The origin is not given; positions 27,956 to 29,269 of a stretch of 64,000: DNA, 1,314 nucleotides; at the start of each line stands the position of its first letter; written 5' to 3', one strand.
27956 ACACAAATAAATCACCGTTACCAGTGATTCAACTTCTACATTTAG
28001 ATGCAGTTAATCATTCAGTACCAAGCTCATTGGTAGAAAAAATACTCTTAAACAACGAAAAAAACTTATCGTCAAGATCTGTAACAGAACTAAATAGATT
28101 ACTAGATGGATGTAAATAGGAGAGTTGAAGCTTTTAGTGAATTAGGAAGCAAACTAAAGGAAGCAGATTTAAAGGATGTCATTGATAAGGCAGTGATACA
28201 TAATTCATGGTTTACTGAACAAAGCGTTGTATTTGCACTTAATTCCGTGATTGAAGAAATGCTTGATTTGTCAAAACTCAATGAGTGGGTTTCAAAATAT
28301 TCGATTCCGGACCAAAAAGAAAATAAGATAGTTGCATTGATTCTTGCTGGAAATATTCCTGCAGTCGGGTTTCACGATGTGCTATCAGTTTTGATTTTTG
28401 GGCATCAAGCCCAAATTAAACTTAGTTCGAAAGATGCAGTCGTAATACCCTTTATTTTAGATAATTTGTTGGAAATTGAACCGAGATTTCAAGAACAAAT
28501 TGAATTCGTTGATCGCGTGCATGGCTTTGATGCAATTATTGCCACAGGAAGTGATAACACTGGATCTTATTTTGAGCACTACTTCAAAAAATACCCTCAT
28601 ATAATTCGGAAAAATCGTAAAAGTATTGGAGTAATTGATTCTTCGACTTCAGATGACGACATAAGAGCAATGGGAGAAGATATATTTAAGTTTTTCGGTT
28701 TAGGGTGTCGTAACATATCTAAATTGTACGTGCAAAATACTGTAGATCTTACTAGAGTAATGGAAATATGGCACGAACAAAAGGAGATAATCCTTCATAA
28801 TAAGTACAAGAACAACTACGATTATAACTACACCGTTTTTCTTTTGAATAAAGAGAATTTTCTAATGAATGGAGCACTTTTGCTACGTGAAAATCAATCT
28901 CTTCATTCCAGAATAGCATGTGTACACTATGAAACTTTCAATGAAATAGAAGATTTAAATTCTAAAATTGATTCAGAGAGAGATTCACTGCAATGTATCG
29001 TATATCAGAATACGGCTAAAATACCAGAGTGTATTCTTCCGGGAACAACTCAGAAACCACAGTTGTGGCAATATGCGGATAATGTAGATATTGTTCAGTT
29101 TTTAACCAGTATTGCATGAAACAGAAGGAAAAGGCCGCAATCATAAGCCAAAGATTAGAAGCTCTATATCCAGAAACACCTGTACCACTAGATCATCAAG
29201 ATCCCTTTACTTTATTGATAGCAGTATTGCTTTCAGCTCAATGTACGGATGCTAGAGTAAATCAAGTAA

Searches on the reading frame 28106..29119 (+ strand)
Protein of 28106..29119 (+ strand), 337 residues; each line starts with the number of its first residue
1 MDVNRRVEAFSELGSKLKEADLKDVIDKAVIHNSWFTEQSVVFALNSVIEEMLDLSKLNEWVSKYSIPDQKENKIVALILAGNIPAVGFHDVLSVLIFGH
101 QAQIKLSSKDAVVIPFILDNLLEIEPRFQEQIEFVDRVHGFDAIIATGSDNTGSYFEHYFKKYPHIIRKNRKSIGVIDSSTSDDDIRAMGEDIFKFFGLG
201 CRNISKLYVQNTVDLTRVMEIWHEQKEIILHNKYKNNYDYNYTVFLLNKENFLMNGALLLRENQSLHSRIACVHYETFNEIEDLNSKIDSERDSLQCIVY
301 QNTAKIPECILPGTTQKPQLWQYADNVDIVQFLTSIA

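Call 52: search_protein_families(library=pfam, proteins=[window:28106-29119:+], max_evalue=0.001)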
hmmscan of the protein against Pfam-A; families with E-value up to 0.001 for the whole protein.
window:28106-29119:+ (337 aa): 1 family
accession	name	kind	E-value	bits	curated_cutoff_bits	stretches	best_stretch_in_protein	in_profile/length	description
PF05893.19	LuxC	-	1.2e-06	28.1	21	1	58-211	73-242/401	Acyl-CoA reductase (LuxC)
